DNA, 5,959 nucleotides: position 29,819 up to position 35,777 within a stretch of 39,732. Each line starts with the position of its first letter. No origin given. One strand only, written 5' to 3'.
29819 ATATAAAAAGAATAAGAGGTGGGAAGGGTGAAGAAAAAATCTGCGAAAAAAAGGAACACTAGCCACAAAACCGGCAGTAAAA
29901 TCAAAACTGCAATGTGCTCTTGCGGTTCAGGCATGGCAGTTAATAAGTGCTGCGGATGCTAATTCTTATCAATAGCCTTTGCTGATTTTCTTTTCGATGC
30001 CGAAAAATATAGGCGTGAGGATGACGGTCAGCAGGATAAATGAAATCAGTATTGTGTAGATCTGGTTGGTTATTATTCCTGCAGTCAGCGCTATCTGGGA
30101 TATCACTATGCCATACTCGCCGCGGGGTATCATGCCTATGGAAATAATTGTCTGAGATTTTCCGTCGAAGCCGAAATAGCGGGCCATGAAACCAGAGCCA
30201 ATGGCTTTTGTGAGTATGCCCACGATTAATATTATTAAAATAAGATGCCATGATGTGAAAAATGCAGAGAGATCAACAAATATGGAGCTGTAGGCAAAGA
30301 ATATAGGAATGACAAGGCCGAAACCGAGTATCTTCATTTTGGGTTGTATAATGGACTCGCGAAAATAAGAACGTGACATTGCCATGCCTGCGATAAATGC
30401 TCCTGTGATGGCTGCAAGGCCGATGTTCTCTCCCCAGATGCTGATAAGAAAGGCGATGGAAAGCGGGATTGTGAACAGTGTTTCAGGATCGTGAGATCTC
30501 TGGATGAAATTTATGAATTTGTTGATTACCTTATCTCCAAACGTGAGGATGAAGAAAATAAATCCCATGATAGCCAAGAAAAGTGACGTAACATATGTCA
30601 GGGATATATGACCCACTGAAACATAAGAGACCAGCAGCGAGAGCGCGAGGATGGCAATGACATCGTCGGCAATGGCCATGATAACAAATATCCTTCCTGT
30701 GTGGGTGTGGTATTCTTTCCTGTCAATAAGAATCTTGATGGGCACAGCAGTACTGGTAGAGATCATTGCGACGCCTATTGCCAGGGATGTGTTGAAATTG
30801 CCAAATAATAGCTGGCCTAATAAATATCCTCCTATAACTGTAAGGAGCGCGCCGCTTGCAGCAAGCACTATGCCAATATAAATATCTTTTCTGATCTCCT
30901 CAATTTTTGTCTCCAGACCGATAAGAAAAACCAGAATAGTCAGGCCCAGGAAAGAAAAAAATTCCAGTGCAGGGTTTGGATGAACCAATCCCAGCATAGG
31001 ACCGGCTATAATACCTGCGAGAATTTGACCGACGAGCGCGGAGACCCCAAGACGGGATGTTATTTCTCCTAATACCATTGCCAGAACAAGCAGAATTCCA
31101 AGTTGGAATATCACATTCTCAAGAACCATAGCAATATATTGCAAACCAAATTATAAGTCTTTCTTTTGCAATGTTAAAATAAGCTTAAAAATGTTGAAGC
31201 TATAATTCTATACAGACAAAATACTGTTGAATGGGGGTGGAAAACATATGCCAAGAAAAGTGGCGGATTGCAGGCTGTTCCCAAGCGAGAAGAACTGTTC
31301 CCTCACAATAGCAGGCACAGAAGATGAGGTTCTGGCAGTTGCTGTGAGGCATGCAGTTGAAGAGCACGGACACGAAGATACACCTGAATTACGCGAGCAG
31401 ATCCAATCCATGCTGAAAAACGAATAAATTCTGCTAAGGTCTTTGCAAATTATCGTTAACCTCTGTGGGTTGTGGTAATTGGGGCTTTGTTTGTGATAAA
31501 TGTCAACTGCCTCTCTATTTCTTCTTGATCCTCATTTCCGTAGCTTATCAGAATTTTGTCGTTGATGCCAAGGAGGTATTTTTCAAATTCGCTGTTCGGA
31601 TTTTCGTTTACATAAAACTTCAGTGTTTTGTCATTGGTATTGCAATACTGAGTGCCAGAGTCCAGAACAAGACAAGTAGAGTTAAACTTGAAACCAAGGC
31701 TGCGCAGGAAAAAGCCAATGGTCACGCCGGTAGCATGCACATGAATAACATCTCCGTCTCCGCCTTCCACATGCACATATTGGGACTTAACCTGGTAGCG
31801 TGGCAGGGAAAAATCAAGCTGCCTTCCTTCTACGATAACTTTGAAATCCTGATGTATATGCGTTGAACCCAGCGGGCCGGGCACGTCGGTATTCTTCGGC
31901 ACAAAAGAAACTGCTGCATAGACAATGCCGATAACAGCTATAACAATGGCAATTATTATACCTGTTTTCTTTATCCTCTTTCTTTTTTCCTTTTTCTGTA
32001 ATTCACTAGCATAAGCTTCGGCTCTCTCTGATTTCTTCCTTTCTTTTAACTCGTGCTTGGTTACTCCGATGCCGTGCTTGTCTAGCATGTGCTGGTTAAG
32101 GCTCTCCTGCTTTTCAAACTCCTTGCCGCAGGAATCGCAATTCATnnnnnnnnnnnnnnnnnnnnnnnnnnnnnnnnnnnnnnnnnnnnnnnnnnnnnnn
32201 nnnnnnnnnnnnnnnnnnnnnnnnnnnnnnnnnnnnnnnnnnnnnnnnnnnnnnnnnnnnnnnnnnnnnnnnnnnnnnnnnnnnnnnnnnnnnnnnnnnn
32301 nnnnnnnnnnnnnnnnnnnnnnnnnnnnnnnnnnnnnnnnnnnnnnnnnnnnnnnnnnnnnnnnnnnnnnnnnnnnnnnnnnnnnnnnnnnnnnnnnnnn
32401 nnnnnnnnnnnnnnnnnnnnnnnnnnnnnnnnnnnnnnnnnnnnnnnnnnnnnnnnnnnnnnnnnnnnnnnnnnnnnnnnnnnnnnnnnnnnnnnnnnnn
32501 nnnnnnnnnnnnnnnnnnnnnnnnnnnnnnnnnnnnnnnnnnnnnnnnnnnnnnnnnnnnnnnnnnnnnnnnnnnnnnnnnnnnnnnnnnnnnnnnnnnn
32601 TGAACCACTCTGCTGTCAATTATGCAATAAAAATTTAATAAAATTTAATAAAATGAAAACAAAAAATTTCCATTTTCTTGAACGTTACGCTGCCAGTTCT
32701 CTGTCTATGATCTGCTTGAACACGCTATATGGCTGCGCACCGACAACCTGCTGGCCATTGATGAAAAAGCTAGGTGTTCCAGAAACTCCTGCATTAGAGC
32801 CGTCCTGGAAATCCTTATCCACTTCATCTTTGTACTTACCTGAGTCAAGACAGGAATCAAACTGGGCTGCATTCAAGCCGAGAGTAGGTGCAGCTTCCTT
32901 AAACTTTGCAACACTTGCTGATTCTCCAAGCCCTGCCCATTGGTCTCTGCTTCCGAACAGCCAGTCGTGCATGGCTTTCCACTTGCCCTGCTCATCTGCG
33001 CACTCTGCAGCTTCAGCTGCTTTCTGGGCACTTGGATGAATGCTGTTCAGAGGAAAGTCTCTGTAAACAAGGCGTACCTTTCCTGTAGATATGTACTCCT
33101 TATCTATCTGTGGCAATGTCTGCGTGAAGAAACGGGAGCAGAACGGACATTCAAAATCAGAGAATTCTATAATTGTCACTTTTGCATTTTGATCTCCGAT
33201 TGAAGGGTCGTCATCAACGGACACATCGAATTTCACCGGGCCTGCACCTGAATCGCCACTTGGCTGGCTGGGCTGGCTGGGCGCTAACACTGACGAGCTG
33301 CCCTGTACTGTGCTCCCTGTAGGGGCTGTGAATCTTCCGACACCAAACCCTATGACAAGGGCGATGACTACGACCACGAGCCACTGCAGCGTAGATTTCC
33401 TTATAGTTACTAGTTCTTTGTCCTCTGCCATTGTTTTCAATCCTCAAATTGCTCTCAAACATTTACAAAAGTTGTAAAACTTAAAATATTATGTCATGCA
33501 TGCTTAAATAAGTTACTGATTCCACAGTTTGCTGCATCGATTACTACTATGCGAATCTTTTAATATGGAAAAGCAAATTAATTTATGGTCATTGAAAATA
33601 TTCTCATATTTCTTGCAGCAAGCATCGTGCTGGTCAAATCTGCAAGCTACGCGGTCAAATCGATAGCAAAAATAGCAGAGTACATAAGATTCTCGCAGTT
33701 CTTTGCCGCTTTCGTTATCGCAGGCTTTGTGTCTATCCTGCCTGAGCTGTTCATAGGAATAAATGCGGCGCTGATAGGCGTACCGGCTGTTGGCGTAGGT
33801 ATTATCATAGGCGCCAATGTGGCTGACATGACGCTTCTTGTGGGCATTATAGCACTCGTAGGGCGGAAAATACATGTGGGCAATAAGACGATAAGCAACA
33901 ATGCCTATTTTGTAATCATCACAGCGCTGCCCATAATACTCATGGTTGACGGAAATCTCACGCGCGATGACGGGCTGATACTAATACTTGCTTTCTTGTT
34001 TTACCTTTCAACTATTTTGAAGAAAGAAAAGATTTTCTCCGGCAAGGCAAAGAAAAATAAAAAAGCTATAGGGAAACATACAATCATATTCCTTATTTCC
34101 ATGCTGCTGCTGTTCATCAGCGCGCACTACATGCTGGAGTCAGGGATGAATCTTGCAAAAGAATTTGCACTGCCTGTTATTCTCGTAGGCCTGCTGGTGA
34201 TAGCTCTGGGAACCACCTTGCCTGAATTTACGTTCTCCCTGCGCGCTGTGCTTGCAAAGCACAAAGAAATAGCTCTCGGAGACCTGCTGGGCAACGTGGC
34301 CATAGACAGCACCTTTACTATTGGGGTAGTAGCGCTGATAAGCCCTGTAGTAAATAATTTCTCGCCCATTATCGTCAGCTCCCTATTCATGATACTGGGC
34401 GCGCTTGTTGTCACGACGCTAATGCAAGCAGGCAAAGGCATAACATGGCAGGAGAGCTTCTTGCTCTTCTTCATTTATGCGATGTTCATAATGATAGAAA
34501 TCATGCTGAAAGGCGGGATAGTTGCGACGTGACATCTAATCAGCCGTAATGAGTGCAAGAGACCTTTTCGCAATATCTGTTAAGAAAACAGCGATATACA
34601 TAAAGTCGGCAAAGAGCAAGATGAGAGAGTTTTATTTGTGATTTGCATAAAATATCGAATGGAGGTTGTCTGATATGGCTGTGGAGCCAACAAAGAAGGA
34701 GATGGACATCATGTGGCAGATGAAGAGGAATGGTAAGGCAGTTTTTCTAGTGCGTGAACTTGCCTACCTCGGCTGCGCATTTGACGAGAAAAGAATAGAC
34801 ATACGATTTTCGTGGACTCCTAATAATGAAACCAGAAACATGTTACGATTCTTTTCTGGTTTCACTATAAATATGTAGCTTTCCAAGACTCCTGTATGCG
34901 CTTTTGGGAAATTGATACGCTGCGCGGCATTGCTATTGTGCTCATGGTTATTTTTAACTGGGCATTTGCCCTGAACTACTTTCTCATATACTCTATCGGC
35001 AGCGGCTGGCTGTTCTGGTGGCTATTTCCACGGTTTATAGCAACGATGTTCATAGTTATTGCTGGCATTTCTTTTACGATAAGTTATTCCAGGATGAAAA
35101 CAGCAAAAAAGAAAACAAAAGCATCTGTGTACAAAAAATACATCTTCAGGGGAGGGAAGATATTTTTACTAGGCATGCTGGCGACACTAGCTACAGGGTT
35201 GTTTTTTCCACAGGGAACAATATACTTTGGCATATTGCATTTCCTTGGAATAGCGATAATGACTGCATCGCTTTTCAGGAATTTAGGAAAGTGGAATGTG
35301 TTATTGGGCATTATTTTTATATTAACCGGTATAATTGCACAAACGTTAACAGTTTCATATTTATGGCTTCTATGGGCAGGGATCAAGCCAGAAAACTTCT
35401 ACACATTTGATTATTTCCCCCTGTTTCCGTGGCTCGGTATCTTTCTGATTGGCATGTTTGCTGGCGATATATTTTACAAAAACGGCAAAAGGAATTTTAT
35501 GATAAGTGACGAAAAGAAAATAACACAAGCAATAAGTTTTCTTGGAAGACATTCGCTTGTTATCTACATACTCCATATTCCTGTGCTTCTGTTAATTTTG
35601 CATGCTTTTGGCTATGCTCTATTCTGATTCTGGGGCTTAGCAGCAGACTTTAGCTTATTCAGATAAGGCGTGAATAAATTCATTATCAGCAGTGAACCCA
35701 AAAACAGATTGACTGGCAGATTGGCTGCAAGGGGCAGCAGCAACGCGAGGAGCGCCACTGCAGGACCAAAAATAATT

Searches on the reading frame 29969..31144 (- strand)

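Call 10: search_protein_families(library=pfam, proteins=[window:29969-31144:-], max_evalue=0.01)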
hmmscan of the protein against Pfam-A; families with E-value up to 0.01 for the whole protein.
window:29969-31144:- (391 aa): 1 family
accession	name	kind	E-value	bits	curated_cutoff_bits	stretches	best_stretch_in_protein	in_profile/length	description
PF00999.27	Na_H_Exchanger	-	1.3e-57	195.9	26.2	1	23-381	4-374/375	Sodium/hydrogen exchanger, transmembrane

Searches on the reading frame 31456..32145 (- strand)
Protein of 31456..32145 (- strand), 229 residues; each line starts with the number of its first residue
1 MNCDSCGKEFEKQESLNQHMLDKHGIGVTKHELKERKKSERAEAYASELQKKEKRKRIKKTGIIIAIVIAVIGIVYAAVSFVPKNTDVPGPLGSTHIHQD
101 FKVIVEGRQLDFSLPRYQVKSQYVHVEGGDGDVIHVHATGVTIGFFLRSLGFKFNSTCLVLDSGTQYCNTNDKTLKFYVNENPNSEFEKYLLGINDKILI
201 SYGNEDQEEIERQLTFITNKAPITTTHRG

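Call 10: search_protein_families(library=pfam, proteins=[window:31456-32145:-], max_evalue=0.01)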
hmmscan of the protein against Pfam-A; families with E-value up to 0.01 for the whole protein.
window:31456-32145:- (229 aa): 4 families
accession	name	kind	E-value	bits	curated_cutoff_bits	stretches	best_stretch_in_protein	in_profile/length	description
PF13912.12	zf-C2H2_6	-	0.00037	20.8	25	1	2-20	3-21/27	C2H2-type zinc finger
PF00096.32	zf-C2H2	-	0.0013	19.5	25.2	1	3-24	3-23/23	Zinc finger, C2H2 type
PF13894.12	zf-C2H2_4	-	0.0021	19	27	1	3-24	3-24/24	C2H2-type zinc finger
PF21816.3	Zap1_zf1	-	0.0036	17.4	27.2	1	4-24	6-26/27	Zap1, C2H2 zinc finger 1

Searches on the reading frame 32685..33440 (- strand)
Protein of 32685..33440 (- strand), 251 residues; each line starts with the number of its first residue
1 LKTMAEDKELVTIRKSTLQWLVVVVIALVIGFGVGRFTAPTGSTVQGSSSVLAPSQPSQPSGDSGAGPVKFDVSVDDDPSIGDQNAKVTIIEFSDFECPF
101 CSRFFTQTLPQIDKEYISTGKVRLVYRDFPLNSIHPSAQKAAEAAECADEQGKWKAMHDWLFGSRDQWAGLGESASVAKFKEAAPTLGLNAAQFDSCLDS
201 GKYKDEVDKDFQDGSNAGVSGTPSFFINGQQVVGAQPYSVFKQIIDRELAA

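Call 11: search_protein_families(library=pfam, proteins=[window:32685-33440:-], max_evalue=0.01)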
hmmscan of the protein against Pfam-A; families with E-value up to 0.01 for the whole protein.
window:32685-33440:- (251 aa): 3 families
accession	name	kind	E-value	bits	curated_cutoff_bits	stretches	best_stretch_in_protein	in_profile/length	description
PF13462.12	Thioredoxin_4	-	9.9e-38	130.4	23.2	1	76-246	3-164/165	Thioredoxin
PF01323.26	DSBA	-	1.7e-22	80.6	25.6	2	176-245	121-190/191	DSBA-like thioredoxin domain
PF13098.12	Thioredoxin_2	-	3.3e-07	31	27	1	84-244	3-103/104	Thioredoxin-like domain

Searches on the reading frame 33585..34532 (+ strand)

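Call 11: search_protein_families(library=pfam, proteins=[window:33585-34532:+], max_evalue=0.01)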
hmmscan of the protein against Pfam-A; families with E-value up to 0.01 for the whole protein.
window:33585-34532:+ (315 aa): 1 family
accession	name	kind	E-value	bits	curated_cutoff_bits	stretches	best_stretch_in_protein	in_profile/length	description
PF01699.29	Na_Ca_ex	-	1.4e-36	126.2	24.9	2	6-144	3-149/151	Sodium/calcium exchanger protein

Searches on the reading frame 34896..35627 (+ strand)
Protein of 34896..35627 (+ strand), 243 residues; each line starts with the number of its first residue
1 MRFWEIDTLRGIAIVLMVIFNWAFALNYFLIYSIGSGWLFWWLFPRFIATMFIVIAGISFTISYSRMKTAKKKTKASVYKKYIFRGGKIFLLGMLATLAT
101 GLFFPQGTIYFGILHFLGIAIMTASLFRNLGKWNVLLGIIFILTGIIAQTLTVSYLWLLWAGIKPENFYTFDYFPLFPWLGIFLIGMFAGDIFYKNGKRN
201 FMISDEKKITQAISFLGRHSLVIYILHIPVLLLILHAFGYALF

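Call 11: search_protein_families(library=pfam, proteins=[window:34896-35627:+], max_evalue=0.01)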
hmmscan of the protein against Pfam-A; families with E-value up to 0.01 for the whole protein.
window:34896-35627:+ (243 aa): 2 families
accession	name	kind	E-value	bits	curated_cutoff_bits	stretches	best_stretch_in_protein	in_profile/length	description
PF07786.18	HGSNAT_cat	-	6.2e-67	225.8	22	1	2-229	1-222/222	Heparan-alpha-glucosaminide N-acetyltransferase, catalytic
PF01757.29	Acyl_transf_3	-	6.6e-11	42.3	31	2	5-110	3-103/326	Acyltransferase domain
